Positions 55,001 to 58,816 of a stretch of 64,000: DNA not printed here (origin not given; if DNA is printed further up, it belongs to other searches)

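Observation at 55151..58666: Compact single-chain acyl-CoA carboxylase with BC-BCCP-CT domain order (1171 aa)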

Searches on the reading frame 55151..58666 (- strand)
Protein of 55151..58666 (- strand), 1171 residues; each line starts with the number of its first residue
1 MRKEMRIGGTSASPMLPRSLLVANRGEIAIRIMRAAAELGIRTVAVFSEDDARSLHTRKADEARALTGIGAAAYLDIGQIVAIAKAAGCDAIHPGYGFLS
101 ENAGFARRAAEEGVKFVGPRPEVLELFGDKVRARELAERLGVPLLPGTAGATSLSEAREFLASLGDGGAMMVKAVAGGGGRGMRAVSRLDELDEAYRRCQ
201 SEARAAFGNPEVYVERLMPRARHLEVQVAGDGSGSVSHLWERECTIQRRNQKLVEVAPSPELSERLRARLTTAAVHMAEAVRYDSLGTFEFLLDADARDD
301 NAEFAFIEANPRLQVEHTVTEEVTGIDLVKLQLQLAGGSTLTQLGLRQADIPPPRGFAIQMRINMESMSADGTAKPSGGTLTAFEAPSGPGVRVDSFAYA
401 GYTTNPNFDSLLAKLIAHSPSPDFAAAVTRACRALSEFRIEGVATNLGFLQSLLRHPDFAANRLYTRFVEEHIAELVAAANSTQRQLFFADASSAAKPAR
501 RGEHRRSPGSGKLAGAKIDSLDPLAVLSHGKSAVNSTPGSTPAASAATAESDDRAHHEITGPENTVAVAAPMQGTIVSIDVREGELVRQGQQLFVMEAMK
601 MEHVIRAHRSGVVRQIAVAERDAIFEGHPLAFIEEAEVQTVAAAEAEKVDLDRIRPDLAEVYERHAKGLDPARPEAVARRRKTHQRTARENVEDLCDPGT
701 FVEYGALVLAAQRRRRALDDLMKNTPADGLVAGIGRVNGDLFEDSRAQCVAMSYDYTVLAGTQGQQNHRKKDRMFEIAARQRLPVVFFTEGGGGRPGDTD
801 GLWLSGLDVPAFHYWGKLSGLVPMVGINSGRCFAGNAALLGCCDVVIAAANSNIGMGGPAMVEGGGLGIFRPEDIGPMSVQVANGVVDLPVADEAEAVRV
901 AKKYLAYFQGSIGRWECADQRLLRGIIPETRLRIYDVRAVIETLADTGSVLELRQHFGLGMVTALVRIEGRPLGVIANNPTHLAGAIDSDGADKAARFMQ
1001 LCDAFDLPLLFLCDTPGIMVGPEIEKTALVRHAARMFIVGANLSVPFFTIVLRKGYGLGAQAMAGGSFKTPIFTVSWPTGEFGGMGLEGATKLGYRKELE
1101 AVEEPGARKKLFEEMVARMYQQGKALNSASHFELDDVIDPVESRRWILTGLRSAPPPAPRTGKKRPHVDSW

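Call 5: search_protein_families(library=pfam, proteins=[window:55151-58666:-], max_evalue=0.001)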
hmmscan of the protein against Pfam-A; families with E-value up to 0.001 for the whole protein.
window:55151-58666:- (1171 aa): 9 families
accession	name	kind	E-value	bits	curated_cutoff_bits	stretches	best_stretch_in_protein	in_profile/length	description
PF01039.27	Carboxyl_trans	-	7.7e-71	239.6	22.3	1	684-1147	6-471/493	Carboxyl transferase domain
PF02786.22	CPSase_L_D2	-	2.1e-57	194.5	19.8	1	129-343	1-210/211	Carbamoyl-phosphate synthase L chain, ATP binding domain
PF00289.28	Biotin_carb_N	-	2.3e-40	137.9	25.5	1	18-124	3-110/110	Biotin carboxylase, N-terminal domain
PF02785.25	Biotin_carb_C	-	1.4e-31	109.2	32.4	1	360-471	1-108/108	Biotin carboxylase C-terminal domain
PF00364.28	Biotin_lipoyl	-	6.4e-14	52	22.1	1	568-632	3-72/73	Biotin-requiring enzyme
PF03255.19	ACCA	-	1.7e-09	37.8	23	1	985-1066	126-207/310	Acetyl co-enzyme A carboxylase carboxyltransferase-like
PF02222.28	ATP-grasp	-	5.4e-05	23.4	27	1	146-293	11-149/179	ATP-grasp domain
PF13437.12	HlyD_3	-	0.00012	23.2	22.2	0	568-597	2-31/106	HlyD family secretion protein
PF16576.10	HlyD_D23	-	0.00014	21.7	30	0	562-598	105-141/214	Barrel-sandwich domain of CusB or HlyD membrane-fusion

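Call 6: search_solved_structures(query=window:55151-58666:-, max_evalue=1e-10, show_alignments=1)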
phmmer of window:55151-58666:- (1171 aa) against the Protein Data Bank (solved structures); distinct sequences matched with E-value up to 1e-10: 120 (the best 60 are shown).
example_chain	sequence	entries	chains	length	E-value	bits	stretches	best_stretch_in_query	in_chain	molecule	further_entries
4rcn_A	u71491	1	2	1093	0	1122.1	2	567-1148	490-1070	long-chain acyl-CoA carboxylase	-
5fif_A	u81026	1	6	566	7.2e-183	613.5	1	641-1161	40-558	Carboxylase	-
5h80_A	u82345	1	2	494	3e-151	508.8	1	15-480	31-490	Carboxylase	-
7wta_A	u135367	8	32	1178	4.1e-135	455.3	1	18-489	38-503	Pyruvate carboxylase, mitochondrial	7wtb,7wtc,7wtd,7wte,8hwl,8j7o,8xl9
4hnt_A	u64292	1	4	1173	4.5e-133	448.6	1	12-472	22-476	Pyruvate carboxylase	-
3bg5_A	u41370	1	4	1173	1.2e-132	447.2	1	12-472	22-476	Pyruvate carboxylase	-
4hnu_A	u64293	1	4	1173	2.2e-132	446.3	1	12-472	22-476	Pyruvate carboxylase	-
3ho8_A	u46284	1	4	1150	3.6e-132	445.6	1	18-472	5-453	Pyruvate carboxylase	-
3hb9_A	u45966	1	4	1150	3.6e-132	445.6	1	18-472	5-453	Pyruvate carboxylase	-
3hbl_A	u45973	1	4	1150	3.6e-132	445.6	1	18-472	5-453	Pyruvate carboxylase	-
4hnv_A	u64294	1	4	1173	5.7e-132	444.9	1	12-472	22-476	Pyruvate carboxylase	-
8gk8_C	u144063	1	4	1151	2.3e-131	442.9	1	18-472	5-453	Pyruvate carboxylase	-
9vmh_A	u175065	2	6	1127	7.8e-126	424.6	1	19-483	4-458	Pyruvate carboxylase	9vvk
4qsh_A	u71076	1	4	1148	7.8e-125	421.3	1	18-470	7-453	Pyruvate carboxylase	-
4qsk_A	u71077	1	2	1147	8e-125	421.3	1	19-470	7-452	Pyruvate carboxylase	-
4qsl_H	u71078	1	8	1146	8.5e-125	421.2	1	19-470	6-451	Pyruvate carboxylase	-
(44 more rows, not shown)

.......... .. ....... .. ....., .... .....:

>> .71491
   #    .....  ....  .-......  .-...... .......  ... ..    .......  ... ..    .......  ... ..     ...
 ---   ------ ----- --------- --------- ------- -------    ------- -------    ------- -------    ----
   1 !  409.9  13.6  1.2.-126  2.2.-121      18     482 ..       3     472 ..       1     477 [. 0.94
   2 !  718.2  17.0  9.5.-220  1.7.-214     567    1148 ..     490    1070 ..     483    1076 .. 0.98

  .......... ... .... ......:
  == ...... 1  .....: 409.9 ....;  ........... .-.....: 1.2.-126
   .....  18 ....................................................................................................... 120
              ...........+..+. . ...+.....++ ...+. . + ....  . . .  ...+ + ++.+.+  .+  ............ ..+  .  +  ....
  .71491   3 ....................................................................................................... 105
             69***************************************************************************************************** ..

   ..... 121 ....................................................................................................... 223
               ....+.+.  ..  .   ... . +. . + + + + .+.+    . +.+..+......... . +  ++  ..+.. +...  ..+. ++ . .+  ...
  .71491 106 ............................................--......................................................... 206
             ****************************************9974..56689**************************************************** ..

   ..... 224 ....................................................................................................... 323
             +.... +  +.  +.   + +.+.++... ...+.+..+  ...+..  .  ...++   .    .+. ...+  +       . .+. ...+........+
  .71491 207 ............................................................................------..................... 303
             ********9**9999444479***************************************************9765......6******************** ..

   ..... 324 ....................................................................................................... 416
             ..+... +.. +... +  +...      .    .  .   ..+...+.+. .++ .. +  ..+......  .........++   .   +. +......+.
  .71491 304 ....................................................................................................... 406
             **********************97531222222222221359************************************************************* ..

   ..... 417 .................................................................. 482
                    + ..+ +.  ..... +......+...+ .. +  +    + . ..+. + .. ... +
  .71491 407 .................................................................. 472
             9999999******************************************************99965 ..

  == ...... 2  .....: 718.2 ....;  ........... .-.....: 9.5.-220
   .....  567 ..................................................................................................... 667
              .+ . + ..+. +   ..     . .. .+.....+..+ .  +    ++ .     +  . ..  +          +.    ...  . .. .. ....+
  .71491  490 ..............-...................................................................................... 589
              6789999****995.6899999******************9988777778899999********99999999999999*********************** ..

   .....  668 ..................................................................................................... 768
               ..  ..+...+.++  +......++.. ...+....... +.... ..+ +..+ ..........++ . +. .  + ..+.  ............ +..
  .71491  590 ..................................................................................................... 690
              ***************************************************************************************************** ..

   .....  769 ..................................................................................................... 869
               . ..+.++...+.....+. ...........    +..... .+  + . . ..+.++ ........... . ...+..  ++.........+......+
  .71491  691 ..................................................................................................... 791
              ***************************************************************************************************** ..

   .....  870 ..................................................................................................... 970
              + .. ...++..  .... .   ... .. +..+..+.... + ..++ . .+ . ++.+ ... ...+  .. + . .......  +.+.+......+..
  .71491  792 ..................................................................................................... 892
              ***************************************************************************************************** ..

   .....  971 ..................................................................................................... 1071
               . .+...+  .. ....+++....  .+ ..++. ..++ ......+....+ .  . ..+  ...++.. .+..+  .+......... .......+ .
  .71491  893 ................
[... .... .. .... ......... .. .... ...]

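Call 7: search_protein_families(library=ncbifam, proteins=[window:55151-58666:-])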
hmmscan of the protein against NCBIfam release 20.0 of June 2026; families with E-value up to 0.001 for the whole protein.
window:55151-58666:- (1171 aa): 44 families (the best 25 are shown)
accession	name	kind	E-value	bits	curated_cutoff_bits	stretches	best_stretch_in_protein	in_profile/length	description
NF009554.0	PRK12999.1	equivalog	2.4e-192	641.6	965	2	18-486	6-468/1147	pyruvate carboxylase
TIGR01235.1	pyruv_carbox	equivalog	1.2e-169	566.2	1114.45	2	20-485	2-463/1143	pyruvate carboxylase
TIGR02712.1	urea_carbox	equivalog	8.4e-149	497.4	1303.85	2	19-472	3-442/1201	urea carboxylase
NF006367.0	PRK08591.1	subfamily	1.9e-148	495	597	1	19-475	4-447/451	acetyl-CoA carboxylase biotin carboxylase subunit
NF005525.0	PRK07178.1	equivalog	3.3e-144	481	768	1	18-490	3-460/471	acetyl-CoA carboxylase biotin carboxylase subunit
NF009471.0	PRK12833.1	equivalog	2.3e-143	478.2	686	1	18-484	6-459/467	acetyl-CoA carboxylase biotin carboxylase subunit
NF006406.0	PRK08654.1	equivalog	8.8e-142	473.1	739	1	20-478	5-451/499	acetyl-CoA carboxylase biotin carboxylase subunit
TIGR00514.1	accC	equivalog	4.3e-140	467.5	626.5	1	20-473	5-445/449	acetyl-CoA carboxylase biotin carboxylase subunit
NF006287.0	PRK08463.1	equivalog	8.9e-132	440.3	775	1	19-483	4-455/479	acetyl-CoA carboxylase subunit A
NF004085.0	PRK05586.1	equivalog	6.9e-127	424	723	1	19-474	4-446/448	acetyl-CoA carboxylase biotin carboxylase subunit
NF006286.0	PRK08462.1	equivalog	1.2e-112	377.1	740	1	19-472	6-444/445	acetyl-CoA carboxylase biotin carboxylase subunit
TIGR01117.1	mmdA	subfamily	1.1e-67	229.1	998.8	1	660-1152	5-493/512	methylmalonyl-CoA decarboxylase subunit alpha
NF004173.0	PRK05641.1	equivalog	4.7e-18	66.2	199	1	533-630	52-149/153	putative acetyl-CoA carboxylase biotin carboxyl carrier protein subunit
NF006761.0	PRK09282.1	domain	5.1e-16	58.2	402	1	551-634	507-590/591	pyruvate carboxylase subunit B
NF010643.0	PRK14040.1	subfamily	6e-15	54.7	892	1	546-630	507-591/595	oxaloacetate decarboxylase subunit alpha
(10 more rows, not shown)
